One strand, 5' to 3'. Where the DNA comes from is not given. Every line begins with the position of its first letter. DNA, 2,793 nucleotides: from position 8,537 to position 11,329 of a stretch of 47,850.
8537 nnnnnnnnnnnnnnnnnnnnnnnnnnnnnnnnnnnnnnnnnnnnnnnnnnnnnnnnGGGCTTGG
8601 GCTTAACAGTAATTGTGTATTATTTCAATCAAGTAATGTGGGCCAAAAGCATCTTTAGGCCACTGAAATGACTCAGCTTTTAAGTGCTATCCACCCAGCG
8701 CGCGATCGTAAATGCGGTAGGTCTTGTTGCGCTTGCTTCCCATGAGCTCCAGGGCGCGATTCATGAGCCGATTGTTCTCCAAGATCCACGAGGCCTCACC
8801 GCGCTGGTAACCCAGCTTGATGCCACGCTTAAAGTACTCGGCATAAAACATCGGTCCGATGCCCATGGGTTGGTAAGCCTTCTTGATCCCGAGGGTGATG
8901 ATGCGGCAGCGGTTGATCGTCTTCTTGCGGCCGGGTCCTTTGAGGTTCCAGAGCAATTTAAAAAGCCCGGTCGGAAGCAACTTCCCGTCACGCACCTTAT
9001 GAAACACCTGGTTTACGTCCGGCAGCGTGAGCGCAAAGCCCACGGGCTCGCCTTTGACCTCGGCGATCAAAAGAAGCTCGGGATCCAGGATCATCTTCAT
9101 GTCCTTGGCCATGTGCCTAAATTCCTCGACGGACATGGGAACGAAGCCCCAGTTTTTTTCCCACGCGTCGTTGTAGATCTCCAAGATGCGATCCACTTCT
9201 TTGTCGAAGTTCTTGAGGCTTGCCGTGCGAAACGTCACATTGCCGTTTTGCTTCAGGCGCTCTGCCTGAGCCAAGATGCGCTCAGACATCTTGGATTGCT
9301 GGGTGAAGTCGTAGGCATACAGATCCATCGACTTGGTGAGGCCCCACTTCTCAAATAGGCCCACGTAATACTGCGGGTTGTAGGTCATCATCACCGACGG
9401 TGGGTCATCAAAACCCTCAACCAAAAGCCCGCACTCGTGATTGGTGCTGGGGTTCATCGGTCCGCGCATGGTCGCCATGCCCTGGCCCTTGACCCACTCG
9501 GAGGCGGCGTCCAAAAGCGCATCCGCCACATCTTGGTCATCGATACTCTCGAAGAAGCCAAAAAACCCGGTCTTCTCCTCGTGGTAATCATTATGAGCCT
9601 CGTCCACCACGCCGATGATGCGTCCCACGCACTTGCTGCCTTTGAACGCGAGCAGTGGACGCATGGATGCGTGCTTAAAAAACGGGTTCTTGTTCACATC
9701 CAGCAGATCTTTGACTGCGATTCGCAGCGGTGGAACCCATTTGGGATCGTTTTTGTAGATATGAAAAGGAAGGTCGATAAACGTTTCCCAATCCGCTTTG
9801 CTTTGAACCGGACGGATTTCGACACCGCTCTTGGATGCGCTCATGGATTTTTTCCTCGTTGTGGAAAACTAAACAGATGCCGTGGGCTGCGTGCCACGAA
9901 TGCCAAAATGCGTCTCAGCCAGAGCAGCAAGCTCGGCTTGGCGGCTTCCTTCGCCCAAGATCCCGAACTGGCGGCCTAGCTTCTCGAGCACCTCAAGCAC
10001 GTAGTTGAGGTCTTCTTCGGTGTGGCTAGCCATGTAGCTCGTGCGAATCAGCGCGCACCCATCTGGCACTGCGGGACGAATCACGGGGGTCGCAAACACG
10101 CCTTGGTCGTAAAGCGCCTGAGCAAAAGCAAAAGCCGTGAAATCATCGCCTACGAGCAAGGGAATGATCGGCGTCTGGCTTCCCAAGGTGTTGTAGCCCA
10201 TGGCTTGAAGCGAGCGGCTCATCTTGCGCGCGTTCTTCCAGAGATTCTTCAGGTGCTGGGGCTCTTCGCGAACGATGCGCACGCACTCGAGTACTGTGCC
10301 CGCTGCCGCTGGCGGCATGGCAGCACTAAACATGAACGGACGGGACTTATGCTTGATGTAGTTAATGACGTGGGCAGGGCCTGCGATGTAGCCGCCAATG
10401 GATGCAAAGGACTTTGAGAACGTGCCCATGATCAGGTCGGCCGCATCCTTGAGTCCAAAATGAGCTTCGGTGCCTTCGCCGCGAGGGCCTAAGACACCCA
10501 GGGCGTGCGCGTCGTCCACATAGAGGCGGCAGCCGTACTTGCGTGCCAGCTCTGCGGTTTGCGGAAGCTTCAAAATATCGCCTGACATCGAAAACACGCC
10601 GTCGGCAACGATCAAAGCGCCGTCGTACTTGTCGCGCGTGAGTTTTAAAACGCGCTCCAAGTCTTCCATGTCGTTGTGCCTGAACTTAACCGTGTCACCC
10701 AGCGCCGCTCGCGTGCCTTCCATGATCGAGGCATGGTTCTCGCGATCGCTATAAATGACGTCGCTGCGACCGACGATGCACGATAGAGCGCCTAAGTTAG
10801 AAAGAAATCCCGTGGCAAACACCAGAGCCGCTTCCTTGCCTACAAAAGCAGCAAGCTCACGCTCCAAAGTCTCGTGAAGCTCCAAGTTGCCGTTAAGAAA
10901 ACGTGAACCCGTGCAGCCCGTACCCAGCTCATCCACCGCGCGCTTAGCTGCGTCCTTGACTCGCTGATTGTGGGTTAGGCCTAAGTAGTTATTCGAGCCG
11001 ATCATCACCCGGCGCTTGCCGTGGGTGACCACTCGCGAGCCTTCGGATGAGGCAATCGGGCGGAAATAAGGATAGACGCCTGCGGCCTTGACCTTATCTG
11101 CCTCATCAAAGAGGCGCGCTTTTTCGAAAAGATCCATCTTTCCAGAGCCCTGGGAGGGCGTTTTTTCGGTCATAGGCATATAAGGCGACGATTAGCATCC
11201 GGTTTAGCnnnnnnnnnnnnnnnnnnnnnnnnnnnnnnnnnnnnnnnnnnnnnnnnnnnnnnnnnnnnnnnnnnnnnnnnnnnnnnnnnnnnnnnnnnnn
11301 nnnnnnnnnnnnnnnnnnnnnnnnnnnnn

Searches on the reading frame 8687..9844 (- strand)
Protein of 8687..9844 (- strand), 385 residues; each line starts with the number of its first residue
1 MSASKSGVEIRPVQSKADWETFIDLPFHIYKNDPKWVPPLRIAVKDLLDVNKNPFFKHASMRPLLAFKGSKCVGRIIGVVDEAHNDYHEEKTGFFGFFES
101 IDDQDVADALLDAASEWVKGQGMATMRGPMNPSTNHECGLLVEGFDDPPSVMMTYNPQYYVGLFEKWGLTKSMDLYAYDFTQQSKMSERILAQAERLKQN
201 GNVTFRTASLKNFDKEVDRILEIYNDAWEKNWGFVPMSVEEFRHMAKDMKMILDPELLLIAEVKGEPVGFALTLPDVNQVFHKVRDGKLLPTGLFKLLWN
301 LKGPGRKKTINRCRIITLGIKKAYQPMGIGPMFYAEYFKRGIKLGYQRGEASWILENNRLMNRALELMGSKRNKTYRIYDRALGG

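Call 66: search_protein_families(library=pfam, proteins=[window:8687-9844:-], max_evalue=0.00001)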
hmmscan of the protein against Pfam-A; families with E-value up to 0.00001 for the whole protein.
window:8687-9844:- (385 aa): 1 family
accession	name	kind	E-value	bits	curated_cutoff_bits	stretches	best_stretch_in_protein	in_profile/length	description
PF00583.31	Acetyltransf_1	-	8.5e-06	26.5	20.7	0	218-350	2-97/116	Acetyltransferase (GNAT) family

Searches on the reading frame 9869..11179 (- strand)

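Call 66: search_protein_families(library=pfam, proteins=[window:9869-11179:-], max_evalue=0.00001)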
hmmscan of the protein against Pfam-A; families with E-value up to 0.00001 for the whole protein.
window:9869-11179:- (436 aa): 2 families
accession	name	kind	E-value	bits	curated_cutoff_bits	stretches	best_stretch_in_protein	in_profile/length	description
PF00155.27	Aminotran_1_2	-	9.8e-55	186.6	19.7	1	60-398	6-361/361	Aminotransferase class I and II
PF01212.27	Beta_elim_lyase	-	2.8e-07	30.6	27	1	103-330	35-271/288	Beta-eliminating lyase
